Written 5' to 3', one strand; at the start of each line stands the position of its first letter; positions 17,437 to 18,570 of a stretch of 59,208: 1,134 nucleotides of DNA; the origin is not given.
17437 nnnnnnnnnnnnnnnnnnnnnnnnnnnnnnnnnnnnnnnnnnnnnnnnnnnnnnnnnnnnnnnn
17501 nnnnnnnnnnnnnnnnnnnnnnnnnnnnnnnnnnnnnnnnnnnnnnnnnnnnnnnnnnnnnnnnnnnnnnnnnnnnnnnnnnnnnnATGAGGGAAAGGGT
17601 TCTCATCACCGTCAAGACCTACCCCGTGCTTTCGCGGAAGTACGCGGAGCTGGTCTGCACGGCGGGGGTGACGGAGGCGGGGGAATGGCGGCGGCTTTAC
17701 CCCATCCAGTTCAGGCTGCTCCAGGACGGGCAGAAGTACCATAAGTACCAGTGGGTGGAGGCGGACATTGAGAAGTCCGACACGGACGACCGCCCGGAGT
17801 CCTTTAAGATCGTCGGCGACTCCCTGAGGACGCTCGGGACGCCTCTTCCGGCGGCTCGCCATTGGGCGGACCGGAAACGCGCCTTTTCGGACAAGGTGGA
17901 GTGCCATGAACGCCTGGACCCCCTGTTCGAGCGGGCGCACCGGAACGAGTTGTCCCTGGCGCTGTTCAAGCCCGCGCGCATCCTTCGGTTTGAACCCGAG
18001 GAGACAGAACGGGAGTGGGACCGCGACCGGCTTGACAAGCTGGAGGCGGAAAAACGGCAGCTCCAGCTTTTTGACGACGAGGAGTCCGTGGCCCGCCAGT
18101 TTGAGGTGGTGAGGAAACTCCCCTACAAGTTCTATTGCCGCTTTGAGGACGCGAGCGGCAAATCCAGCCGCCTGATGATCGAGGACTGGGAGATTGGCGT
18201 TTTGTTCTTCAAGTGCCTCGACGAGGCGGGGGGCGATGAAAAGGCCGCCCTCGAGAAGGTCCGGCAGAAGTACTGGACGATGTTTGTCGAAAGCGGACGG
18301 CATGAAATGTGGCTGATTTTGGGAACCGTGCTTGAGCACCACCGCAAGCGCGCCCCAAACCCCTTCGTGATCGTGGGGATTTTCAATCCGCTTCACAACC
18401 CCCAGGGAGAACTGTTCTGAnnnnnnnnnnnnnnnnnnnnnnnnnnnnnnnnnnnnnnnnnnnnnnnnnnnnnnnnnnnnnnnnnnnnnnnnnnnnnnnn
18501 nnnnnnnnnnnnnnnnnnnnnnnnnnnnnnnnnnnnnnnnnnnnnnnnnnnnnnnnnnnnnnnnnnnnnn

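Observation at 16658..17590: DUF488 domain fused to a Panacea/SocA-like N-terminal domain inside an R-M operon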

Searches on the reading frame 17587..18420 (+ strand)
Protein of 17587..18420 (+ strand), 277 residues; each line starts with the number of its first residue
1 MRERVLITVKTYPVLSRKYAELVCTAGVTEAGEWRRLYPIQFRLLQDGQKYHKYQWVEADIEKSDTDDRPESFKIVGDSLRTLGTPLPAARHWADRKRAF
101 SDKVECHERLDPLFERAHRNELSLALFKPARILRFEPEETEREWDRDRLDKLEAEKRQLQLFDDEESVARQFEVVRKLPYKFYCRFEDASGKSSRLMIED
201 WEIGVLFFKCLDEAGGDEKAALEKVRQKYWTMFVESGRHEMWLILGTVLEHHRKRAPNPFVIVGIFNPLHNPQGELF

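Call 3: search_protein_families(library=pfam, proteins=[window:17587-18420:+], max_evalue=0.1)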
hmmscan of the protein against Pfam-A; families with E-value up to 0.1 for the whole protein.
window:17587-18420:+ (277 aa): 0 families

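Call 5: search_protein_families(library=ncbifam, proteins=[window:17587-18420:+], max_evalue=0.1)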
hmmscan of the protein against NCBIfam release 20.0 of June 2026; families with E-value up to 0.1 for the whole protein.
window:17587-18420:+ (277 aa): 0 families

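Call 6: search_protein_families(library=padloc, proteins=[window:17587-18420:+], max_evalue=0.1)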
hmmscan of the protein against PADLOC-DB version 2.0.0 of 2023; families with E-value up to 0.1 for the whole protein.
window:17587-18420:+ (277 aa): 3 families
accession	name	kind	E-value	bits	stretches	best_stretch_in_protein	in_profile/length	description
PDLC04508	PDC-M19B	-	2e-94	314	1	2-277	3-269/269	-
PDLC04506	PDC-M19B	-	5.4e-47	158.3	1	4-207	11-236/236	-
PDLC04507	PDC-M19B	-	5e-21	73.3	1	3-268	6-239/252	-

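Call 17: find_homologous_proteins(query=window:17587-18420:+, max_evalue=0.001)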
Query window:17587-18420:+ (277 aa): 4829 proteins with E <= 0.001 among 5838 candidates; the best 120 are listed.
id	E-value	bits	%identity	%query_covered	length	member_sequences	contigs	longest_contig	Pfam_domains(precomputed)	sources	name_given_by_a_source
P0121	2.9e-167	573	92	100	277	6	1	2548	-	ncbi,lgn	-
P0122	1.9e-119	416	67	100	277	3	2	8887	-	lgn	-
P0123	1.4e-117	410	67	100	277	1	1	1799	-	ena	-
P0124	2.4e-117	409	64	100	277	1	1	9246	-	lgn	-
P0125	7.9e-117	408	64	100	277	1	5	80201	-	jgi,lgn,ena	-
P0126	1.7e-116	407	65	100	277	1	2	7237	-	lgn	-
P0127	1.8e-116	407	64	100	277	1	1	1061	-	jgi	-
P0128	2.2e-116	406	65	100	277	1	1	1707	-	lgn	-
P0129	9.2e-115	401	64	100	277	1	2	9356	-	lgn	-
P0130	1.2e-114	401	63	100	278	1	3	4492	-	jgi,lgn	-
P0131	1.7e-114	400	65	100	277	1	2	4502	-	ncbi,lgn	-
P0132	2.0e-114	400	62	100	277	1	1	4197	-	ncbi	-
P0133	3.8e-114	399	64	100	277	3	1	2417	-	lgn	-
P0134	1.7e-113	397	63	99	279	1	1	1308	-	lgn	-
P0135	2.4e-113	396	62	100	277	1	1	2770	-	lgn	-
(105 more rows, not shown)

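Call 32: predict_structure(alignment_id=A2)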
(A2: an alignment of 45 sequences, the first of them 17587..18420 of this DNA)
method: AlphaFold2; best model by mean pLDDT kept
length: 277 residues; sequences in the alignment: 45
mean_pLDDT: 84.3   pTM: 0.84
mean pLDDT of the five models: 84.3, 82.4, 81.1, 80.7, 78.6
residues with pLDDT >= 90: 131; 70-90: 108; 50-70: 31; < 50: 7
segments of 3 or more residues with pLDDT < 50: 18-20, 275-277
pLDDT, mean of each block of 10 residues (from residue 1): 92 58 78 87 57 89 90 89 87 84 96 95 96 92 86 79 76 80 95 93 87 94 87 73 88 85 86 52
secondary structure, 60 per line:
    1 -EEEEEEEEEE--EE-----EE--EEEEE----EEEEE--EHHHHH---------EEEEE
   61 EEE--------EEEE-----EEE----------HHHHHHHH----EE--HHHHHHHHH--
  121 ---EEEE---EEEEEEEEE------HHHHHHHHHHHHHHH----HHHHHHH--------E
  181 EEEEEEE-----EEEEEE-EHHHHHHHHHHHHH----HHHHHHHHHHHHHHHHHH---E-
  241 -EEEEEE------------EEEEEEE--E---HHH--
elements in order: E2-11 E25-29 E34-38 H42-46 E56-63 E72-75 E81-83 H94-101 H110-118 E124-127 E131-139 H146-160 H165-171 E180-187 E193-198 H201-213 H218-235 E242-247 E260-266

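Call 33: search_protein_families(library=phrogs, proteins=[window:17587-18420:+], max_evalue=1)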
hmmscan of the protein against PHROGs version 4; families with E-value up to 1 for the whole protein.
window:17587-18420:+ (277 aa): 1 family
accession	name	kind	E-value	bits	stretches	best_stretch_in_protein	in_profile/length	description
phrog_25907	-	unknown function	2.3e-53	182.2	1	2-273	10-271/279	-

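Call 36: fold_search(model_id=the predicted structure, library=pdb)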
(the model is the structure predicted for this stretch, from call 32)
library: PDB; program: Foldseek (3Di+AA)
matches with E <= 10: 647; with E <= 0.001: 5
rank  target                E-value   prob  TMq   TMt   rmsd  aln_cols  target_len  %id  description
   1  8oej_A                2.3e-06  0.99  0.22  0.21  15.8       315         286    9  Extended RPA-DNA nucleoprotein filament (released 2023-05-10)
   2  6w6w_A                6.5e-05  0.99  0.29  0.13  13.5       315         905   11  Cryo-EM structure of CST bound to telomeric single-stranded DNA (released 2020-06-03)
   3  5z7d_C                5.9e-04  0.98  0.31  0.24   8.2       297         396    8  p204HINab-dsDNA complex structure (released 2019-01-30)
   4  4l5t_B                7.5e-04  1.00  0.31  0.42   7.6       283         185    7  Crystal structure of the tetrameric p202 HIN2 (released 2013-07-31)
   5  3u58_C                9.5e-04  0.97  0.26  0.33  14.0       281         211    4  Crystal Structure of the Tetrahymena telomerase processivity factor Teb1 AB (released 2011-12-28)
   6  5yzw_B                1.7e-03  0.99  0.35  0.45   9.1       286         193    8  Crystal structure of p204 HINb domain (released 2018-12-19)
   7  3u58_B                1.8e-03  0.92  0.25  0.30  14.4       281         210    5  Crystal Structure of the Tetrahymena telomerase processivity factor Teb1 AB (released 2011-12-28)
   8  4jbm_A                2.2e-03  0.99  0.30  0.41   7.0       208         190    8  Structure of murine DNA binding protein bound with ds DNA (released 2013-06-26)
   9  3b6y_A                2.2e-03  0.97  0.28  0.38   8.9       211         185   11  Crystal Structure of the Second HIN-200 Domain of Interferon-Inducible Protein 16 (released 2007-11-13)
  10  5z7d_A                2.6e-03  0.96  0.32  0.25   7.9       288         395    8  p204HINab-dsDNA complex structure (released 2019-01-30)
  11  3u58_A                2.6e-03  0.94  0.26  0.32  13.7       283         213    5  Crystal Structure of the Tetrahymena telomerase processivity factor Teb1 AB (released 2011-12-28)
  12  8u5y_A                4.7e-03  0.60  0.26  0.12  17.1       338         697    9  human RADX trimer bound to ssDNA (released 2023-10-11)
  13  1otc_A                6.4e-03  0.72  0.29  0.19  17.0       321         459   10  THE O. NOVA TELOMERE END BINDING PROTEIN COMPLEXED WITH SINGLE STRAND DNA (released 1999-04-12)
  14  8aa9_A                9.6e-03  0.97  0.21  0.30   5.0        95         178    9  Crystal structure of the Rpa1 AROD-OB-1 domains (released 2023-05-03)
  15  1k8g_C                2.6e-02  0.51  0.27  0.27   8.3       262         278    9  Crystal Structure of the N-terminal domain of Oxytricha nova telomere end binding protein alpha subunit both uncomplex (released 2001-12-20)
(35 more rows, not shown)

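Call 89: search_solved_structures(query=A2, max_evalue=5)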
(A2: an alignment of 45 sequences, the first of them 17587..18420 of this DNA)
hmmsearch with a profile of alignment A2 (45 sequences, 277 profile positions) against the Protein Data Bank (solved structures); distinct sequences matched with E-value up to 5: 1.
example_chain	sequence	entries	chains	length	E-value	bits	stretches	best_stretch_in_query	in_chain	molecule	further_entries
2gml_A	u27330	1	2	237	1.4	11.1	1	201-269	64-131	Ribosomal large subunit pseudouridine synthase F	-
